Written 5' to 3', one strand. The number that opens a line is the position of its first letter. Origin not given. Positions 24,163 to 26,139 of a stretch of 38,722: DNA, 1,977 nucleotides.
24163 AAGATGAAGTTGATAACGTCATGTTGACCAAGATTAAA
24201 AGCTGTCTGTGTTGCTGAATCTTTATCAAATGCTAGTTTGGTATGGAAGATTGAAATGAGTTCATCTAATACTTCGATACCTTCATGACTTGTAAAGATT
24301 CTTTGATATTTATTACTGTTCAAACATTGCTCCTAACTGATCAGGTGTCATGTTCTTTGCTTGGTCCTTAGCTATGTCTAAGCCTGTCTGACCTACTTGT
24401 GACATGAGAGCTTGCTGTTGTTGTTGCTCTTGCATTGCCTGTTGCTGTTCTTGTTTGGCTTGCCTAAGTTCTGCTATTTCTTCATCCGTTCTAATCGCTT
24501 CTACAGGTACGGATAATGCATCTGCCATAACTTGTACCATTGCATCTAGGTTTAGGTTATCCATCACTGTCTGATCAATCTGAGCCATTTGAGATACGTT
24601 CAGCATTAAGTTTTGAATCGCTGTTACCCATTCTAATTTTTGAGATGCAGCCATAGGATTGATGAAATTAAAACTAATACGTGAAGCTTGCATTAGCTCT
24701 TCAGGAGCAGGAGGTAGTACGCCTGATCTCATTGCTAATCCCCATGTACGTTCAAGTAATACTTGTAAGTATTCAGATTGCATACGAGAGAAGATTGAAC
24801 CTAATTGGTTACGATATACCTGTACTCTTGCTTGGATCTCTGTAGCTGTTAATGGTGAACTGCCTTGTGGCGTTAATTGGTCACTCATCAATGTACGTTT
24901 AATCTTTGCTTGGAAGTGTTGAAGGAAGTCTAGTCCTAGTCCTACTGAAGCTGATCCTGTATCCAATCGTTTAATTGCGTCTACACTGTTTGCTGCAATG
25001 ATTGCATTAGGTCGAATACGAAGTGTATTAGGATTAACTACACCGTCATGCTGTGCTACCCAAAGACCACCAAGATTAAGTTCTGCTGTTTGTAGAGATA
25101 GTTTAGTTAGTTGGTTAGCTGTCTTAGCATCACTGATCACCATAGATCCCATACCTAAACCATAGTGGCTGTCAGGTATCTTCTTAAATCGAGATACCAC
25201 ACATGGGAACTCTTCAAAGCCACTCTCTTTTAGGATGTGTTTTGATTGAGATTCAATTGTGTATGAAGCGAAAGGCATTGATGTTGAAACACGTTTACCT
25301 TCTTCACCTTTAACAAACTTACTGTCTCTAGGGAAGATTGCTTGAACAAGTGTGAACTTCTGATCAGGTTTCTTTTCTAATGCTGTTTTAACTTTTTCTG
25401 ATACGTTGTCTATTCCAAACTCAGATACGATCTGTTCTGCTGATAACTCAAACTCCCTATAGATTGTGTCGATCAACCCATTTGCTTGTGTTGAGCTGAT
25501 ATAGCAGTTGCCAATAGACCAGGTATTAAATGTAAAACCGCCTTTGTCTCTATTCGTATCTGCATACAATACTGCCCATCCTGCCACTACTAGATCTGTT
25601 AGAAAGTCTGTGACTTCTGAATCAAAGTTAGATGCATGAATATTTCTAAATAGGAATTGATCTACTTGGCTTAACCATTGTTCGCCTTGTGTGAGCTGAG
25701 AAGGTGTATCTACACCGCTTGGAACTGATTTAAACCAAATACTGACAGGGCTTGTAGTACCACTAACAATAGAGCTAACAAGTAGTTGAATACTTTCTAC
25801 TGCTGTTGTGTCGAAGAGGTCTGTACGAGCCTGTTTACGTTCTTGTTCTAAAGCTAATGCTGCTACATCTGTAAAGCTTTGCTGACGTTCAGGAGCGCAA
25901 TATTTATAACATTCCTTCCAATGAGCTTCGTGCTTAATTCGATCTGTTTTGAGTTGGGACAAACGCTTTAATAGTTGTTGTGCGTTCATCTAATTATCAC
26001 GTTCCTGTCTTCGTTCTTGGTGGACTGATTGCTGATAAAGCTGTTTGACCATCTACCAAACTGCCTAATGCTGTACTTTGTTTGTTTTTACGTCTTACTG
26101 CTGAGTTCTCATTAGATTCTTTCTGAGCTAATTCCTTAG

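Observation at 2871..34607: Dispersed 14-bp palindrome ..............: 4 exact plus 4 near copies, mostly intergenic and orientation-biased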

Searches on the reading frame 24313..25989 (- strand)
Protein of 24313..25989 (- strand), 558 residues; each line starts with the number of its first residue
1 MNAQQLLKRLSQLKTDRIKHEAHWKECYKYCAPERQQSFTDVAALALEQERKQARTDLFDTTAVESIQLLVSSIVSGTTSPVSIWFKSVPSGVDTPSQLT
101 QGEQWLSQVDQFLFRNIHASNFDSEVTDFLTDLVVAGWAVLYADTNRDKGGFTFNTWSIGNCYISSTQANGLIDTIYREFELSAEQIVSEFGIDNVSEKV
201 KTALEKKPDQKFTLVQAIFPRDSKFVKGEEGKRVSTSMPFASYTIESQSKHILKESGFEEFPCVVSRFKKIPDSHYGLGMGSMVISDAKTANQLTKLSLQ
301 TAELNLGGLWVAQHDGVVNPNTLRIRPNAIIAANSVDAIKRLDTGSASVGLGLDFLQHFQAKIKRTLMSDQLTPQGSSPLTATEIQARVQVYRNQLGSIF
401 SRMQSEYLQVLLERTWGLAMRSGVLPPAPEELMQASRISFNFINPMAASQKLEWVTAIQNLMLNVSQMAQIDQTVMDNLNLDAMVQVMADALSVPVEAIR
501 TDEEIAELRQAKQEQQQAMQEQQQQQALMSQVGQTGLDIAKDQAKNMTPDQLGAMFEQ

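Call 8: search_protein_families(library=phrogs, proteins=[window:24313-25989:-], max_evalue=0.001)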
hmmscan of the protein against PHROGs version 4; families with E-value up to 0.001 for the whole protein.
window:24313-25989:- (558 aa): 4 families
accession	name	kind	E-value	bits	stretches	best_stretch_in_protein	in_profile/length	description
phrog_332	-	connector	3.3e-150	502.1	1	2-540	10-545/560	head-tail adaptor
phrog_21643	-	unknown function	3.4e-92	309.4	1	290-558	3-267/268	-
phrog_21528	-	unknown function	4e-67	227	1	1-227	1-222/224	-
phrog_449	-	connector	1.3e-33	117.3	1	3-536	5-512/520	head-tail adaptor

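Call 31: find_related_loci(query=window:24313-25989:-, collection=genome_contigs, flank=10000)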
Query window:24313-25989:- (558 aa) in genome_contigs; peptide patterns used: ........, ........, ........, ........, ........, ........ (x = any residue, [..] = any of these).
189 stretches matched a pattern; 6 encode a relative of the query (tblastn E <= 1e-3); 5 distinct loci.
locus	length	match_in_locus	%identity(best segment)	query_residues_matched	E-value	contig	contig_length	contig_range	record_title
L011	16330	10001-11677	90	1-558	0e+0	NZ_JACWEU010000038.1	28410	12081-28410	Acinetobacter lwoffii strain SU1904 scaffold_37, whole genome shotgun sequence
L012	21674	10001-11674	89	1-558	0e+0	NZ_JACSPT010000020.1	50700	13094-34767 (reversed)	Acinetobacter pecorum strain Sa1BUA6 NODE_20_length_50700_cov_161.445706, whole genome shotgun sequence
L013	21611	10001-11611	46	3-550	1e-164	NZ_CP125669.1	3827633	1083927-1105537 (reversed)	Acinetobacter corruptisaponis strain KCTC 92772 chromosome, complete genome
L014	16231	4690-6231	25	2-508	4e-31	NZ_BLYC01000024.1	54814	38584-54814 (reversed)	Bathymodiolus japonicus methanotrophic gill symbiont isolate HPD1508-BjaS1 BjaS1GC024, whole genome shotgun sequence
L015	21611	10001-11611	46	3-550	1e-164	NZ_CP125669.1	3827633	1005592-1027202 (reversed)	Acinetobacter corruptisaponis strain KCTC 92772 chromosome, complete genome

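Call 32: find_related_loci(query=window:24313-25989:-, collection=viral_contigs, flank=10000)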
Query window:24313-25989:- (558 aa) in viral_contigs; peptide patterns used: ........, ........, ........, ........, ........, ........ (x = any residue, [..] = any of these).
120 stretches matched a pattern; 52 encode a relative of the query (tblastn E <= 1e-3); 49 distinct loci.
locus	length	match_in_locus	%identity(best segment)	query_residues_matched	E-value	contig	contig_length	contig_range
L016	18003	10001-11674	100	1-558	0e+0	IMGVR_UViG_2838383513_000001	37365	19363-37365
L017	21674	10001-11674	99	1-558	0e+0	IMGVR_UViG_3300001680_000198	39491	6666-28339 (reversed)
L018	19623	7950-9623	96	1-558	0e+0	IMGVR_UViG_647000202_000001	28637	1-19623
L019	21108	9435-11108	95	1-558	0e+0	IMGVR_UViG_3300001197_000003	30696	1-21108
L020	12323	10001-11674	95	1-558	0e+0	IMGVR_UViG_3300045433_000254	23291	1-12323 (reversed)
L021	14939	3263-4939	93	1-558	0e+0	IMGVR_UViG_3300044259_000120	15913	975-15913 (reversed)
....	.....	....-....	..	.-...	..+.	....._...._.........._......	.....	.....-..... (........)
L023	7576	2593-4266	94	1-558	0e+0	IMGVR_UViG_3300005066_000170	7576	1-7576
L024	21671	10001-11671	91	1-557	0e+0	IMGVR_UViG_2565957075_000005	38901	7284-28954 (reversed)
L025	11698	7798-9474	84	1-558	0e+0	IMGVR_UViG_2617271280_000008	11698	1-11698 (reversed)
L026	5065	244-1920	84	1-558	0e+0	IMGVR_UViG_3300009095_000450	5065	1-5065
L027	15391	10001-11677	84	1-558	0e+0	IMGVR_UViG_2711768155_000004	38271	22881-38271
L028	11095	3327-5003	83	1-558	0e+0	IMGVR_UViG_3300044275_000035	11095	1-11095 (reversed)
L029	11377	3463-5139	82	1-558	0e+0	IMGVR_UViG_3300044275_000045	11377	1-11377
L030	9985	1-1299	99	126-558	0e+0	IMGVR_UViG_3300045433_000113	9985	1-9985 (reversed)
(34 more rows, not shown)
